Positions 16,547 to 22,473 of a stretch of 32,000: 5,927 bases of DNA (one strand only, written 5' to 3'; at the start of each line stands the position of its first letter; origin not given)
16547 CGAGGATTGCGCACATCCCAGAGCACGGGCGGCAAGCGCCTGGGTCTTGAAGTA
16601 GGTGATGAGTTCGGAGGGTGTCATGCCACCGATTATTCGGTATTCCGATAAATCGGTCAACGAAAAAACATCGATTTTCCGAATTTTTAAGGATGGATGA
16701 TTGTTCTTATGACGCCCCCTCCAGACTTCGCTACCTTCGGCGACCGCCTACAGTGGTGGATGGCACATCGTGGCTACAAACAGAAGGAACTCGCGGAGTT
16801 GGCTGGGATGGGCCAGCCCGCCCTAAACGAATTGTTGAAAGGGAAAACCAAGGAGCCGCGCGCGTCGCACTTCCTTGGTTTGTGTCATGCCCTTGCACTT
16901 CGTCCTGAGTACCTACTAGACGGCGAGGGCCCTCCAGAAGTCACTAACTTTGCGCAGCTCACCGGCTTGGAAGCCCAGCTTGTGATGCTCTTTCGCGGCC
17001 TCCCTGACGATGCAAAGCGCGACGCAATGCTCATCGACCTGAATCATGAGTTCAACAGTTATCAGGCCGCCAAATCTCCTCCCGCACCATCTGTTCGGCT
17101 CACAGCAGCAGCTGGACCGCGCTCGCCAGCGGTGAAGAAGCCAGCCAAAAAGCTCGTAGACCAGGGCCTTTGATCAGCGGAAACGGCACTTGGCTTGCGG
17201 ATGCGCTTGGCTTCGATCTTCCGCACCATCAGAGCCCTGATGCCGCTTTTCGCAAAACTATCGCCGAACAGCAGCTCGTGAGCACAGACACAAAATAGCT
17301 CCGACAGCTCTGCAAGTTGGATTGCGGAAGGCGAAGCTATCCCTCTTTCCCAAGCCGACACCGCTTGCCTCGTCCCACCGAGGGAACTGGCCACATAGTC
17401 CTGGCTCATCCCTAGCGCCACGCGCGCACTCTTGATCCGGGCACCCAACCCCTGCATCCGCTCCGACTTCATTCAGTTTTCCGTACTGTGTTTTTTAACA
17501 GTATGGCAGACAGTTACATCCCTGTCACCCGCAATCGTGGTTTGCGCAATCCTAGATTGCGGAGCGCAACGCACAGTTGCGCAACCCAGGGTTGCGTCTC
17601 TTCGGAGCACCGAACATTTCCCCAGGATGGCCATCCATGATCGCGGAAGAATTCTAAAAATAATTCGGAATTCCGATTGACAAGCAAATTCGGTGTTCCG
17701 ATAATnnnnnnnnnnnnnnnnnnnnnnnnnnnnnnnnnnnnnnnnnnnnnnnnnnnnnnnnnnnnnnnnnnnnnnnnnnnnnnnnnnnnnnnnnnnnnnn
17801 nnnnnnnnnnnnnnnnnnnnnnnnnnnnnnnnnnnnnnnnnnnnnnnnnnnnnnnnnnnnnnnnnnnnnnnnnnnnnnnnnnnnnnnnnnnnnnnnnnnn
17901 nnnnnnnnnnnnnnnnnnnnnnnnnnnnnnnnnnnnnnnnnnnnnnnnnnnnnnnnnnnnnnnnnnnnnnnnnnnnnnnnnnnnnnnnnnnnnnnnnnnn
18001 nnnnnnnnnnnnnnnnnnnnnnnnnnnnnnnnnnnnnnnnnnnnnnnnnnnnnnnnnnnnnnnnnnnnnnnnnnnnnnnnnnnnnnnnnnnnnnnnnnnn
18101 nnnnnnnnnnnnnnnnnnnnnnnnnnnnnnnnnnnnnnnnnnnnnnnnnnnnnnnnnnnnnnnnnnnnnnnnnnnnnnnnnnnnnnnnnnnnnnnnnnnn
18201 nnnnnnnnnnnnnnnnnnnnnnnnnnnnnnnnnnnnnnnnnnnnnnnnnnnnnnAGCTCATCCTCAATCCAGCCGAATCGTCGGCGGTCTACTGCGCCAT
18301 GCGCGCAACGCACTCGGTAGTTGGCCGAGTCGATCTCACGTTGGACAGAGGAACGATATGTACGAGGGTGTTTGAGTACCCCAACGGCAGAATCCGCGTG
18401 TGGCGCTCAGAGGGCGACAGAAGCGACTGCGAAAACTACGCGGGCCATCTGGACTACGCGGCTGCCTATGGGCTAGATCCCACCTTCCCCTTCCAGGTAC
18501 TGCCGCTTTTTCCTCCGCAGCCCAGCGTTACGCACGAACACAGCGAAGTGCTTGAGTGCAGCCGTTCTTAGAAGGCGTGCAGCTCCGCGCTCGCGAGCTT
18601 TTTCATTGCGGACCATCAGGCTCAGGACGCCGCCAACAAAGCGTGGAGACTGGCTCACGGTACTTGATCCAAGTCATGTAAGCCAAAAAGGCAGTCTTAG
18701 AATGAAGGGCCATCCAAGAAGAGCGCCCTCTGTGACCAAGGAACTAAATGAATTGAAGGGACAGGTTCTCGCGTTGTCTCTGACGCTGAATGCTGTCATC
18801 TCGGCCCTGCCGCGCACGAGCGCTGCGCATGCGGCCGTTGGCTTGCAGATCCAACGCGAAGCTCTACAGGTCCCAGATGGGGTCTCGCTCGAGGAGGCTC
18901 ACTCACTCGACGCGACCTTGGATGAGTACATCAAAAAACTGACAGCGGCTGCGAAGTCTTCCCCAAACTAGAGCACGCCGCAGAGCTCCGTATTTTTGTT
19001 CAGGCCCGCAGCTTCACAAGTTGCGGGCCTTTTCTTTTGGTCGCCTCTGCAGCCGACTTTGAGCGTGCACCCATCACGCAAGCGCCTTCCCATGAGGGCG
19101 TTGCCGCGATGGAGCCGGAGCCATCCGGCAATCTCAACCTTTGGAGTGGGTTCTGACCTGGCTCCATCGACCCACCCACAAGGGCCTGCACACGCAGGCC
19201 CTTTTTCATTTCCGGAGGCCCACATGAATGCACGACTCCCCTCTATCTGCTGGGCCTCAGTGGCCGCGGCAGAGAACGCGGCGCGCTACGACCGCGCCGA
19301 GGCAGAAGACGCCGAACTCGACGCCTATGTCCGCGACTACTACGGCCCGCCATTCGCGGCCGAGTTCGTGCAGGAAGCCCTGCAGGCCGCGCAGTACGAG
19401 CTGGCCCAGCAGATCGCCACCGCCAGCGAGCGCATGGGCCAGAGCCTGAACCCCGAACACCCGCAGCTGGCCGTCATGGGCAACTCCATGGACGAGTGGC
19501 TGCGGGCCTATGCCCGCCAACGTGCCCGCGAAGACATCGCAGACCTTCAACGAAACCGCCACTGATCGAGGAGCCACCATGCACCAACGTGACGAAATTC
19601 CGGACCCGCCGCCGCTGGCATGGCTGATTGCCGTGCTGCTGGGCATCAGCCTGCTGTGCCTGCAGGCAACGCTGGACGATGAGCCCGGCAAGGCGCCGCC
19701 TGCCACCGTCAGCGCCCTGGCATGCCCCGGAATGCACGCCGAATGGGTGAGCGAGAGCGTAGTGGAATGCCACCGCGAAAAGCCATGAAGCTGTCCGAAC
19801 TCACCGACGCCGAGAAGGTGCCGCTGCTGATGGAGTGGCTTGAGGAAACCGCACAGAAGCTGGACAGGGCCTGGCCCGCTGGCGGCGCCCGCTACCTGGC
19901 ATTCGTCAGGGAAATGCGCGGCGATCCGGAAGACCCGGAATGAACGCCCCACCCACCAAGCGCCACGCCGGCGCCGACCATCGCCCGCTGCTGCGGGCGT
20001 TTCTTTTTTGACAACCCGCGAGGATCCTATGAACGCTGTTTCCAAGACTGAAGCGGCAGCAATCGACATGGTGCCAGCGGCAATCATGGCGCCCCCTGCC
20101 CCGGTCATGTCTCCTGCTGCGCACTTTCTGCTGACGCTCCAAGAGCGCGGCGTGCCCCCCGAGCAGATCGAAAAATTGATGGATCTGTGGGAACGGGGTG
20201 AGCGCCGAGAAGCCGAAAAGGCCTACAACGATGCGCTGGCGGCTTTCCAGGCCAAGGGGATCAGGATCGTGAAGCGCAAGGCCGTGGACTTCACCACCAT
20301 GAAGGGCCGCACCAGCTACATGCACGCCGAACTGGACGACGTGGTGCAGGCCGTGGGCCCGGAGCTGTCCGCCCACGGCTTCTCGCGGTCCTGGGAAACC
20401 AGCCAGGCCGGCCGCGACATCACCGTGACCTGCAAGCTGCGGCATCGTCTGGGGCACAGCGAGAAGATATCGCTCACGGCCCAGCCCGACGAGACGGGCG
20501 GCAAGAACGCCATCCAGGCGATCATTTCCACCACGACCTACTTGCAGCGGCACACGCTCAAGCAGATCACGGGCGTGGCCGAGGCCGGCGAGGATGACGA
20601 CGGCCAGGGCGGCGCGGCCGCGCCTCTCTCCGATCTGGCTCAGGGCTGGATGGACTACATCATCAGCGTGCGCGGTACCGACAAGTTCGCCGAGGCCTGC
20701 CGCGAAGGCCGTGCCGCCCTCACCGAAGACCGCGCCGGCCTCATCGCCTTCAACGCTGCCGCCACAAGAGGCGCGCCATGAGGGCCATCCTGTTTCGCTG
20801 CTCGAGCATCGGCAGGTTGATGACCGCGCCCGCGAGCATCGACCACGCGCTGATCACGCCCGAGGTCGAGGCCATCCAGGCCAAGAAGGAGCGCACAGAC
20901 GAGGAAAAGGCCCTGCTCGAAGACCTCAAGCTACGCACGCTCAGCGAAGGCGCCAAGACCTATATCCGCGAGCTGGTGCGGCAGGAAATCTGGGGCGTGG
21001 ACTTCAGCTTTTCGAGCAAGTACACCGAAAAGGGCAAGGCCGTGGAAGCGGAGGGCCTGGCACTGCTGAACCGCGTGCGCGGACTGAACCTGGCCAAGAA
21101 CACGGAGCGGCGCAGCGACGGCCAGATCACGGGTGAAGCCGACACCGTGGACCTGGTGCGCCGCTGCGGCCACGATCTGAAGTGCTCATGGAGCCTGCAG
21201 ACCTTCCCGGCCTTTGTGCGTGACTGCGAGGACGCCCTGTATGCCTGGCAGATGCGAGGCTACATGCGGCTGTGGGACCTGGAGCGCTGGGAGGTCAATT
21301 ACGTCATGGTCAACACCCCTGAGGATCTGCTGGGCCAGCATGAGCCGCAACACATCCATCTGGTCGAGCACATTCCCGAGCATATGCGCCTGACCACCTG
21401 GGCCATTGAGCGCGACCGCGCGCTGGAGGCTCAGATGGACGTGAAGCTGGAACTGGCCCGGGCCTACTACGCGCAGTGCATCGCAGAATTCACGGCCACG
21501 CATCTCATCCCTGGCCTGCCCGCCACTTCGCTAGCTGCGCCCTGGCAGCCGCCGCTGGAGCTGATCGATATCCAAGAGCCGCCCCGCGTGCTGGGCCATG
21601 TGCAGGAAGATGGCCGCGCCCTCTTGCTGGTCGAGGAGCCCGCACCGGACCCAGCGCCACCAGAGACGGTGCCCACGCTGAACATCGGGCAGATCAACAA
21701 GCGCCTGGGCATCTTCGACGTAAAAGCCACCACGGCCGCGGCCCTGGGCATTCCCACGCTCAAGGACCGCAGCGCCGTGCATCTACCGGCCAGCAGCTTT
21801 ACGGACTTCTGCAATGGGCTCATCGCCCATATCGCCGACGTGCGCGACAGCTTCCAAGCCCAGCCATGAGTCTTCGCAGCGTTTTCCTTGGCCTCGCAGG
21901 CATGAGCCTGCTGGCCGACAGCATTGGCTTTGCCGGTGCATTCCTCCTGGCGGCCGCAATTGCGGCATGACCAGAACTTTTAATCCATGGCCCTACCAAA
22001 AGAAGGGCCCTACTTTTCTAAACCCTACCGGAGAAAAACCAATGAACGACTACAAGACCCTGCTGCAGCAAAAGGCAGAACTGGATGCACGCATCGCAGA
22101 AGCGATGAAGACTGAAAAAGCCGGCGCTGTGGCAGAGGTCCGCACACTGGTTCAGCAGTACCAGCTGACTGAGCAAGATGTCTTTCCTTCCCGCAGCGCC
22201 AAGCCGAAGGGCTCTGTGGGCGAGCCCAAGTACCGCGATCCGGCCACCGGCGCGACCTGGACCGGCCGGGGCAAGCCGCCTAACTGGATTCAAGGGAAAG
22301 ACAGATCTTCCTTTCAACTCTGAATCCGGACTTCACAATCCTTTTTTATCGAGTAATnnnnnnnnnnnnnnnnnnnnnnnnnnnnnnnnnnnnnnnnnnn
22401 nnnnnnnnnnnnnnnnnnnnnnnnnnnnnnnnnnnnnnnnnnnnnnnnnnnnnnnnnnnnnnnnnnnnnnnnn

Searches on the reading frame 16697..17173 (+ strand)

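Call 99: search_protein_families(library=pfam, proteins=[window:16697-17173:+], max_evalue=0.01)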
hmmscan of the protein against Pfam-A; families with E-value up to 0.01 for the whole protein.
window:16697-17173:+ (158 aa): 5 families
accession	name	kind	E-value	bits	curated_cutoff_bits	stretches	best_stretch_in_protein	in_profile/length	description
PF13443.12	HTH_26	-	9.3e-09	35.9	22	1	18-74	2-58/63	Cro/C1-type HTH DNA-binding domain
PF01381.28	HTH_3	-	2.2e-07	31.2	23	1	20-73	3-55/55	Helix-turn-helix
PF13560.12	HTH_31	-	5.7e-07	30.2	27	1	14-70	2-58/64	Helix-turn-helix domain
PF13744.12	HTH_37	-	4.6e-06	26.8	27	1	17-53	22-58/80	Helix-turn-helix domain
PF12844.13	HTH_19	-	9.9e-06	25.8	30.2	1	24-78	10-63/64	Helix-turn-helix domain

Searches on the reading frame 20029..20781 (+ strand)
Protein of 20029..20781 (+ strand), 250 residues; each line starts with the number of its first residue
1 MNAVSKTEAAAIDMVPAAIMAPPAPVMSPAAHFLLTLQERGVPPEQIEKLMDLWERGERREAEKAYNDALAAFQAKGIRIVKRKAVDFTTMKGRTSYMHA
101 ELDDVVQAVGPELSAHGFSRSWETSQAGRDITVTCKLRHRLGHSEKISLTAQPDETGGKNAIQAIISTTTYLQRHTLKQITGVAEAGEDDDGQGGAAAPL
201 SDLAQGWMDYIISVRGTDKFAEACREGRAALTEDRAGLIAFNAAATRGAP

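Call 3: search_protein_families(library=pfam, proteins=[window:20029-20781:+], max_evalue=1)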
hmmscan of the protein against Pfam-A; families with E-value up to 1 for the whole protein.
window:20029-20781:+ (250 aa): 2 families
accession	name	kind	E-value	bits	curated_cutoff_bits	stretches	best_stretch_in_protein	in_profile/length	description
PF04404.17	ERF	-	1.9e-08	34.9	25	1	69-193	4-127/153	ERF superfamily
PF22943.2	HTH_68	-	0.034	14.2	27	1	35-53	11-29/45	Putative helix-turn-helix domain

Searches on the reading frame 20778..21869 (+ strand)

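Call 3: search_protein_families(library=pfam, proteins=[window:20778-21869:+], max_evalue=1)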
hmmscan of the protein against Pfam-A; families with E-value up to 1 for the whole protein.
window:20778-21869:+ (363 aa): 0 families

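Call 58: search_protein_families(library=padloc, proteins=[L058:8222-8956:-, L058:9153-9437:-, L058:7872-8120:-, L060:8839-9234:+, L060:9237-9737:+], max_evalue=0.1)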
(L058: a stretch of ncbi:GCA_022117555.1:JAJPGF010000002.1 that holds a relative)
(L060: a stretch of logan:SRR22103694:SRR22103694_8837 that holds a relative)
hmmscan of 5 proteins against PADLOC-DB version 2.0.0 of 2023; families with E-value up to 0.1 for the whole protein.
L058:8222-8956:- (244 aa): 0 families

L058:9153-9437:- (94 aa): 0 families

L058:7872-8120:- (82 aa): 0 families

L060:8839-9234:+ (131 aa): 0 families

L060:9237-9737:+ (166 aa): 1 family
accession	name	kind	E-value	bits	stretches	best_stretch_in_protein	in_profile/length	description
PDLC01940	CARF8--CARF_CSX16_TM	-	0.0063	13.6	1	25-75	234-279/390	-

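Call 59: search_protein_families(library=pfam, proteins=[L058:8222-8956:-, L058:9153-9437:-, L058:7872-8120:-, L060:8839-9234:+, L060:9237-9737:+, L060:8621-8842:+], max_evalue=0.1)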
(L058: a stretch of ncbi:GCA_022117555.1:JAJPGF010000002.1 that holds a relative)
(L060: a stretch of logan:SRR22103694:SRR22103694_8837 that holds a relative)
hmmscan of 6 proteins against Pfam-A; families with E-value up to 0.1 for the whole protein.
L058:8222-8956:- (244 aa): 0 families

L058:9153-9437:- (94 aa): 0 families

L058:7872-8120:- (82 aa): 0 families

L060:8839-9234:+ (131 aa): 0 families

L060:9237-9737:+ (166 aa): 0 families

L060:8621-8842:+ (73 aa): 0 families

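Call 79: search_protein_families(library=ncbifam, proteins=[window:20778-21869:+], max_evalue=0.1)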
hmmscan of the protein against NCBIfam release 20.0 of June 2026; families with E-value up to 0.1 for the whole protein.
window:20778-21869:+ (363 aa): 0 families

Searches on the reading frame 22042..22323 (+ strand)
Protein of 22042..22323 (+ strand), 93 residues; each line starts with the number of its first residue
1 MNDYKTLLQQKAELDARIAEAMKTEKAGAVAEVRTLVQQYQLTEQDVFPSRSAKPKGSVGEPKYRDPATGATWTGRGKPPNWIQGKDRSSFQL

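Call 3: search_protein_families(library=pfam, proteins=[window:22042-22323:+], max_evalue=1)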
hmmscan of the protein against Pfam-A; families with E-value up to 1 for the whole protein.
window:22042-22323:+ (93 aa): 1 family
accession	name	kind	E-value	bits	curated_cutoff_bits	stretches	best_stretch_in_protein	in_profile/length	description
PF00816.26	Histone_HNS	-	1.3e-13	50.8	25.6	1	62-92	1-37/38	H-NS histone C-terminal domain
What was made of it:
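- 22042..22323 (+): Phage H-NS-like gene (93 aa). It is a backbone gene that converges on the cassette. PF00816 at 1.3e-13 (call 3).
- Checked: Convergent H-NS-like gene at 22042..22323: PF00816 at 1.3e-13 (call 3).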

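Call 5: search_protein_families(library=phrogs, proteins=[window:22042-22323:+], max_evalue=1)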
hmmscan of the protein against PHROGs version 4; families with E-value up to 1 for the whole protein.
window:22042-22323:+ (93 aa): 3 families
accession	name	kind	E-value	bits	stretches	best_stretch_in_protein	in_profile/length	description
phrog_10171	-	unknown function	9.5e-26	91.8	1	1-92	30-127/129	-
phrog_31626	-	unknown function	0.042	15.3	1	3-23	21-40/54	-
phrog_421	-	unknown function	0.085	13.3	1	23-83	26-72/241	unknown function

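Call 58: search_protein_families(library=padloc, proteins=[L058:8222-8956:-, L058:9153-9437:-, L058:7872-8120:-, L060:8839-9234:+, L060:9237-9737:+], max_evalue=0.1)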
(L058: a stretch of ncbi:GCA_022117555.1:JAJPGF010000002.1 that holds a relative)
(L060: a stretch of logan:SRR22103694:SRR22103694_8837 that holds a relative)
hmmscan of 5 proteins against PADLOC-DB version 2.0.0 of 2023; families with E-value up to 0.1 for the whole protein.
L058:8222-8956:- (244 aa): 0 families

L058:9153-9437:- (94 aa): 0 families

L058:7872-8120:- (82 aa): 0 families

L060:8839-9234:+ (131 aa): 0 families

L060:9237-9737:+ (166 aa): 1 family
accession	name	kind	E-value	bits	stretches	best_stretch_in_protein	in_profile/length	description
PDLC01940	CARF8--CARF_CSX16_TM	-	0.0063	13.6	1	25-75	234-279/390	-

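Call 59: search_protein_families(library=pfam, proteins=[L058:8222-8956:-, L058:9153-9437:-, L058:7872-8120:-, L060:8839-9234:+, L060:9237-9737:+, L060:8621-8842:+], max_evalue=0.1)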
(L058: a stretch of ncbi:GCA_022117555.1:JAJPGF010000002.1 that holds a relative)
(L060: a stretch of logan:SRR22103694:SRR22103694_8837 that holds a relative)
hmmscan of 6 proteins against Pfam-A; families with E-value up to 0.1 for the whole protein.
L058:8222-8956:- (244 aa): 0 families

L058:9153-9437:- (94 aa): 0 families

L058:7872-8120:- (82 aa): 0 families

L060:8839-9234:+ (131 aa): 0 families

L060:9237-9737:+ (166 aa): 0 families

L060:8621-8842:+ (73 aa): 0 families
